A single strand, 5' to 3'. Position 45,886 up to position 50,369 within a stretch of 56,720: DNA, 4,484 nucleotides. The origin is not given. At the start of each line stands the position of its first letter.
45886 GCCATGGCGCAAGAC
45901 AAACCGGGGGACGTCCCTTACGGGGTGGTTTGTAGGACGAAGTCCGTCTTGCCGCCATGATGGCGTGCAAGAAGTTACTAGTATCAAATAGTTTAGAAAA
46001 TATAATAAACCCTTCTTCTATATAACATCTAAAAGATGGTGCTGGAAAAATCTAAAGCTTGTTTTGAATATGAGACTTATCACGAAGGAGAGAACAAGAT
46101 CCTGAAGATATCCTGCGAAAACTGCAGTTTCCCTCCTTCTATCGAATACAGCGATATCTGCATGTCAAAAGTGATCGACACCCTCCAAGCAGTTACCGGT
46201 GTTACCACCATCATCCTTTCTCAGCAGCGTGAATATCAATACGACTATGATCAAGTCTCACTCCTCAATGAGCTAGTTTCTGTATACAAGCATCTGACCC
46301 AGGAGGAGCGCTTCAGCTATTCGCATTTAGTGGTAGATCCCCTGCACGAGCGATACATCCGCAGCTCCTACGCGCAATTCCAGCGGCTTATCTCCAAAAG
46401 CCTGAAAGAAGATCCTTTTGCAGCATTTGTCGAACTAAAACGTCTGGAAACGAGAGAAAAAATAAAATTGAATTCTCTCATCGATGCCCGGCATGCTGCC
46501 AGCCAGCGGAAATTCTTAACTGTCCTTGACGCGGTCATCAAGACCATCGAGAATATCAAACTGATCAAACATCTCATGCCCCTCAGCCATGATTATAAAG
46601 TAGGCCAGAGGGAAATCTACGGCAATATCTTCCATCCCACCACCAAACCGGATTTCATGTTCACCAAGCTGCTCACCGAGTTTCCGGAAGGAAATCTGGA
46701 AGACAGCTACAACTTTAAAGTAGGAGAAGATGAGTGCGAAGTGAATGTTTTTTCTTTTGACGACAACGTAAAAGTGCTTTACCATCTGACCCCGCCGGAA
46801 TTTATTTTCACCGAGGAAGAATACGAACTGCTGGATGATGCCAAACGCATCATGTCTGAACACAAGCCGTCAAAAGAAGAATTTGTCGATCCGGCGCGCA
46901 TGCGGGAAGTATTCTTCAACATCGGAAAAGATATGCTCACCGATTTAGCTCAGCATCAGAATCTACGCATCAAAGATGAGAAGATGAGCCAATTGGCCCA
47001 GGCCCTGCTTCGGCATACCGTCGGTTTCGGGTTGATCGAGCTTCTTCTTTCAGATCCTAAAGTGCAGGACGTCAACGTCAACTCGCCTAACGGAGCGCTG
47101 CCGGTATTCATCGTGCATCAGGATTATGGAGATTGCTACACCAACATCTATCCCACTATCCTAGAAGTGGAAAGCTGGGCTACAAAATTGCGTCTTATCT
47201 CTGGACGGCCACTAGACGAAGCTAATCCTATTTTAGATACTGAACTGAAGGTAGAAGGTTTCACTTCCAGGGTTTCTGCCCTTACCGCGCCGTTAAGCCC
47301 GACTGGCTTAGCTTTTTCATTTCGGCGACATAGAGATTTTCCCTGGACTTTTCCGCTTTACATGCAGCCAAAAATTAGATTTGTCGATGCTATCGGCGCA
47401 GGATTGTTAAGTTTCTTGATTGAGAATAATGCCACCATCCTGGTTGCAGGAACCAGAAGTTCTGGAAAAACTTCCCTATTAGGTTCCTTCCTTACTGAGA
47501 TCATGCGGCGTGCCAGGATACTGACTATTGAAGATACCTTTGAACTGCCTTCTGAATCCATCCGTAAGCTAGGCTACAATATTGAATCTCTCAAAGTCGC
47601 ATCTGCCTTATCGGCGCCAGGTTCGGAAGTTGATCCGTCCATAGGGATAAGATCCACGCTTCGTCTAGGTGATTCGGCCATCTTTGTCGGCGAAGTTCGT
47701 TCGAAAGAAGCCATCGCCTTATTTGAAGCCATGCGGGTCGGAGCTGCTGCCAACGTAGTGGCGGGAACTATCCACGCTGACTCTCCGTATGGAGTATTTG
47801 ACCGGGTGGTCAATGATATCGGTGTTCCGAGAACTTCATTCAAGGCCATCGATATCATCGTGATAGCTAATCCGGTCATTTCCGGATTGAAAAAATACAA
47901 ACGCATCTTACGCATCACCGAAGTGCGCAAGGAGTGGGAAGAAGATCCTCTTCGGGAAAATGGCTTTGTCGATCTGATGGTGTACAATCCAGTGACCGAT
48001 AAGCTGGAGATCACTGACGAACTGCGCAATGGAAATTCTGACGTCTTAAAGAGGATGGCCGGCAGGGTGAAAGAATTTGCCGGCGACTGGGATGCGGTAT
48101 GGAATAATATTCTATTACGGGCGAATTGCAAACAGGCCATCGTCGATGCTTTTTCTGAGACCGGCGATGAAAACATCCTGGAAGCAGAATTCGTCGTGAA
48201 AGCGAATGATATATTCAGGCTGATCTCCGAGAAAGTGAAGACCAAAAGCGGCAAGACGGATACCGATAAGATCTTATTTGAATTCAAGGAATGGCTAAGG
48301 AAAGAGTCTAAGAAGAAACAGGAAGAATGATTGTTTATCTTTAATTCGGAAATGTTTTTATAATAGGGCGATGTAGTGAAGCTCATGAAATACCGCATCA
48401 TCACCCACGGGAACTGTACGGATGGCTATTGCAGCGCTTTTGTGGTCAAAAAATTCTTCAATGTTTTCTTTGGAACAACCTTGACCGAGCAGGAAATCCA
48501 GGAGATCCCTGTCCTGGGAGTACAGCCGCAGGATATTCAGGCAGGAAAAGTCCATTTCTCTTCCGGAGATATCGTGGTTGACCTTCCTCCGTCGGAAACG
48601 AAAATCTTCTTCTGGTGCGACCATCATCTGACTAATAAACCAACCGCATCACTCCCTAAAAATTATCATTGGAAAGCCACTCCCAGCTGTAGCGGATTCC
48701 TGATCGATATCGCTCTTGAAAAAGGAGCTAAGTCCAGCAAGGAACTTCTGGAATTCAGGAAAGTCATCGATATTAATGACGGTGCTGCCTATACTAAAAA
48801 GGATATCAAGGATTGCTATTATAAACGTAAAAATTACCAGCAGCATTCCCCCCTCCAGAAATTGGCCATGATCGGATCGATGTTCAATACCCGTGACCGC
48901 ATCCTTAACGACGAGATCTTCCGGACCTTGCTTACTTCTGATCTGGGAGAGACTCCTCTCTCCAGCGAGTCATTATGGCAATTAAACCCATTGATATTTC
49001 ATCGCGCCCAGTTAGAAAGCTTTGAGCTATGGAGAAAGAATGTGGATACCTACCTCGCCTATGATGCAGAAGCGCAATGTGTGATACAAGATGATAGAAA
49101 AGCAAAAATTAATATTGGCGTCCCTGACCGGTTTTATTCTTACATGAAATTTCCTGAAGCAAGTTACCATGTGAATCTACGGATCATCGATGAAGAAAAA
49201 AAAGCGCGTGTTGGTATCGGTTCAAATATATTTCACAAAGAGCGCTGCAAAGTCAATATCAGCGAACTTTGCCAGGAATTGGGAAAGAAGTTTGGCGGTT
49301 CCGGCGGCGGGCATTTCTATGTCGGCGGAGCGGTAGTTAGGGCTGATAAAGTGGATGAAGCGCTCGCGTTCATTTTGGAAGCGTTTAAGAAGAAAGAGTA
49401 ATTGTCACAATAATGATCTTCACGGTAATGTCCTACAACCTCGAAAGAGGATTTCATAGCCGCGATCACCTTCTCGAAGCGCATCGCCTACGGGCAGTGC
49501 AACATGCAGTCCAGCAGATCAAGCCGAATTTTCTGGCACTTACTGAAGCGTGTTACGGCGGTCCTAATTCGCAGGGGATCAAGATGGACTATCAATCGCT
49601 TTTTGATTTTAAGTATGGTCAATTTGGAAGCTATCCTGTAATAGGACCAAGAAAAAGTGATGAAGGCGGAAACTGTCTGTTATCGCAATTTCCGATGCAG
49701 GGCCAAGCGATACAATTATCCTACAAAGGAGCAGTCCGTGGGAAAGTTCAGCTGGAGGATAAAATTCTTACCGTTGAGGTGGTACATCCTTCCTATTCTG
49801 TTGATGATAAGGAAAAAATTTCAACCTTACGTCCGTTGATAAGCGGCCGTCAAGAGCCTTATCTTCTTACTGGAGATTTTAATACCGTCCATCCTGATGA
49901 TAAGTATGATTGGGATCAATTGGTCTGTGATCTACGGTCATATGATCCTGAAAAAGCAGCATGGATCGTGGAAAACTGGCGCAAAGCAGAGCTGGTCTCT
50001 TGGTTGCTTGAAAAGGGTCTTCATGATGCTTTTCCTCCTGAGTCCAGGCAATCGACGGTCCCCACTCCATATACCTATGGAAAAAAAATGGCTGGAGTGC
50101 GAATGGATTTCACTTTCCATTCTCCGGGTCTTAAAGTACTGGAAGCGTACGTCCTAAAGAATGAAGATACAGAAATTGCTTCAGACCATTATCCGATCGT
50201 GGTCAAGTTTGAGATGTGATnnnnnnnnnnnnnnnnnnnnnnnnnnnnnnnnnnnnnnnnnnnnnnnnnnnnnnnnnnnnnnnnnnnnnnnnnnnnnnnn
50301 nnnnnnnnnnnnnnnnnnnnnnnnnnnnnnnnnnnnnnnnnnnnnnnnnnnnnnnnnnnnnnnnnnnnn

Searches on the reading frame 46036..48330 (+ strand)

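Call 58: search_protein_families(library=pfam, proteins=[window:46036-48330:+], max_evalue=0.00001)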
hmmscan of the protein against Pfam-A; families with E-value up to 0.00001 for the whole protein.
window:46036-48330:+ (764 aa): 1 family
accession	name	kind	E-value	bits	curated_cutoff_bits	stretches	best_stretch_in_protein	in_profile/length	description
PF00437.27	T2SSE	-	6.3e-16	58.4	24.9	1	447-612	124-275/370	Type II/IV secretion system protein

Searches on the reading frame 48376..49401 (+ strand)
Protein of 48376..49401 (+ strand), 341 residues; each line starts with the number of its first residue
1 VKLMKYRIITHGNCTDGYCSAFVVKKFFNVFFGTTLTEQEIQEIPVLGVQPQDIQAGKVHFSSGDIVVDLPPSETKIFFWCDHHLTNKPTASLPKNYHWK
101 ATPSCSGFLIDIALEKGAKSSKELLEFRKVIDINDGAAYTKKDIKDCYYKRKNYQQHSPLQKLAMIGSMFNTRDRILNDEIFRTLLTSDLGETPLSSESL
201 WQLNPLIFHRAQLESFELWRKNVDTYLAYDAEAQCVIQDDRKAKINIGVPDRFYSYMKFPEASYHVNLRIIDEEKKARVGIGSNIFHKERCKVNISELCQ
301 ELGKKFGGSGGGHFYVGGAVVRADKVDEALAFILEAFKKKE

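Call 58: search_protein_families(library=pfam, proteins=[window:48376-49401:+], max_evalue=0.00001)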
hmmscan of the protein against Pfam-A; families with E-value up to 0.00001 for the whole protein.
window:48376-49401:+ (341 aa): 1 family
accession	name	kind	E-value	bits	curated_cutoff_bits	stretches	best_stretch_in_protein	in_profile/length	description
PF02272.25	DHHA1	-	2.2e-07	31.7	25.9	1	284-339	50-102/102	DHHA1 domain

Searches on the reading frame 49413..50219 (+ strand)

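Call 58: search_protein_families(library=pfam, proteins=[window:49413-50219:+], max_evalue=0.00001)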
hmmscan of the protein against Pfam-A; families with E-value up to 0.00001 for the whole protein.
window:49413-50219:+ (268 aa): 2 families
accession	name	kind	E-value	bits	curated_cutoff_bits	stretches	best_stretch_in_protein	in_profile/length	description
PF03372.29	Exo_endo_phos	-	2.5e-13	50.7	24.5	1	6-259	1-225/225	Endonuclease/Exonuclease/phosphatase family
PF14529.12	Exo_endo_phos_2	-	1.5e-06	28.5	27.4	1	131-263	13-117/117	Endonuclease-reverse transcriptase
